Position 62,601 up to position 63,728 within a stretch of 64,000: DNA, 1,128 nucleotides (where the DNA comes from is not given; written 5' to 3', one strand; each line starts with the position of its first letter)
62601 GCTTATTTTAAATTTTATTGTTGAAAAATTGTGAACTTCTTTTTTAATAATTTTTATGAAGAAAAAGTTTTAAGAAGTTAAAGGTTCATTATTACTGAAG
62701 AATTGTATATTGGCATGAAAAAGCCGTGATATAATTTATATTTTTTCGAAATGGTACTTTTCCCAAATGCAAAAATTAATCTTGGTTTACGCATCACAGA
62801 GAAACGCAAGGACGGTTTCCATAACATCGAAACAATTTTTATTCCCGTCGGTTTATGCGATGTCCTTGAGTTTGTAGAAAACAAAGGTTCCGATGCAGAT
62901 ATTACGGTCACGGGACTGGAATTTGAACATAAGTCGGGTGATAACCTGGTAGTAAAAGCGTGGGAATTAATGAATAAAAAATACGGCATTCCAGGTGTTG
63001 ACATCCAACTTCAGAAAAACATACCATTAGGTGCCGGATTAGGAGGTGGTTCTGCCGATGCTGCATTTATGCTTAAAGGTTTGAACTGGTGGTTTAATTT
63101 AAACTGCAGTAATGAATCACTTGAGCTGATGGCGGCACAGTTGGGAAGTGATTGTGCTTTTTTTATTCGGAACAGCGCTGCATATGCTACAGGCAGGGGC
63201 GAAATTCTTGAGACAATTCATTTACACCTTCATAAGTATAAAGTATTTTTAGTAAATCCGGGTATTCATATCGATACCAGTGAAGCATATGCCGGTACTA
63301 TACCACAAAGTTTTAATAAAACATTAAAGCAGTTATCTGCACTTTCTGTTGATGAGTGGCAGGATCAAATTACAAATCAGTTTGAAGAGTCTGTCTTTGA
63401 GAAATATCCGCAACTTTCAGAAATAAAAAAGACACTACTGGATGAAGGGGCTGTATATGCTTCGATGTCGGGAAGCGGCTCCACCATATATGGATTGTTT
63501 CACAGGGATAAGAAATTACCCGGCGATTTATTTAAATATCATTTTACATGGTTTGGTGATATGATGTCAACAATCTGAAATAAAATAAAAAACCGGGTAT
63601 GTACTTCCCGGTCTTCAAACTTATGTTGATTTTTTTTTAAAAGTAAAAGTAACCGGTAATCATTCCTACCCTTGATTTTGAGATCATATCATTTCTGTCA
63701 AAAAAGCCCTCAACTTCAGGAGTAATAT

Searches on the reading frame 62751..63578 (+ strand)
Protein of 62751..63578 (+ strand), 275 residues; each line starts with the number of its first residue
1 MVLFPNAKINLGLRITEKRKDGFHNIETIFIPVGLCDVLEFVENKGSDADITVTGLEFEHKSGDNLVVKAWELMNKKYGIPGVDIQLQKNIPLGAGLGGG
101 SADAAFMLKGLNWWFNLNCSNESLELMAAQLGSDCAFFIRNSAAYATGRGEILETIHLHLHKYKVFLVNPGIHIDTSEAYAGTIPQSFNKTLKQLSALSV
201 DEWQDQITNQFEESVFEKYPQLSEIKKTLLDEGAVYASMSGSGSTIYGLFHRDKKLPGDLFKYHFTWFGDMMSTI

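Call 59: search_protein_families(library=pfam, proteins=[window:62751-63578:+], max_evalue=0.00001)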
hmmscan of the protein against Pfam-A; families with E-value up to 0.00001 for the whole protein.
window:62751-63578:+ (275 aa): 2 families
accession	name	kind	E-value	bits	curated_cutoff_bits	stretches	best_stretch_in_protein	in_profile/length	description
PF00288.32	GHMP_kinases_N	-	6.7e-18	65.1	22.3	1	65-139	1-84/87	GHMP kinases N terminal domain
PF08544.19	GHMP_kinases_C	-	3.4e-10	40.6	21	1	199-253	9-70/85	GHMP kinases C terminal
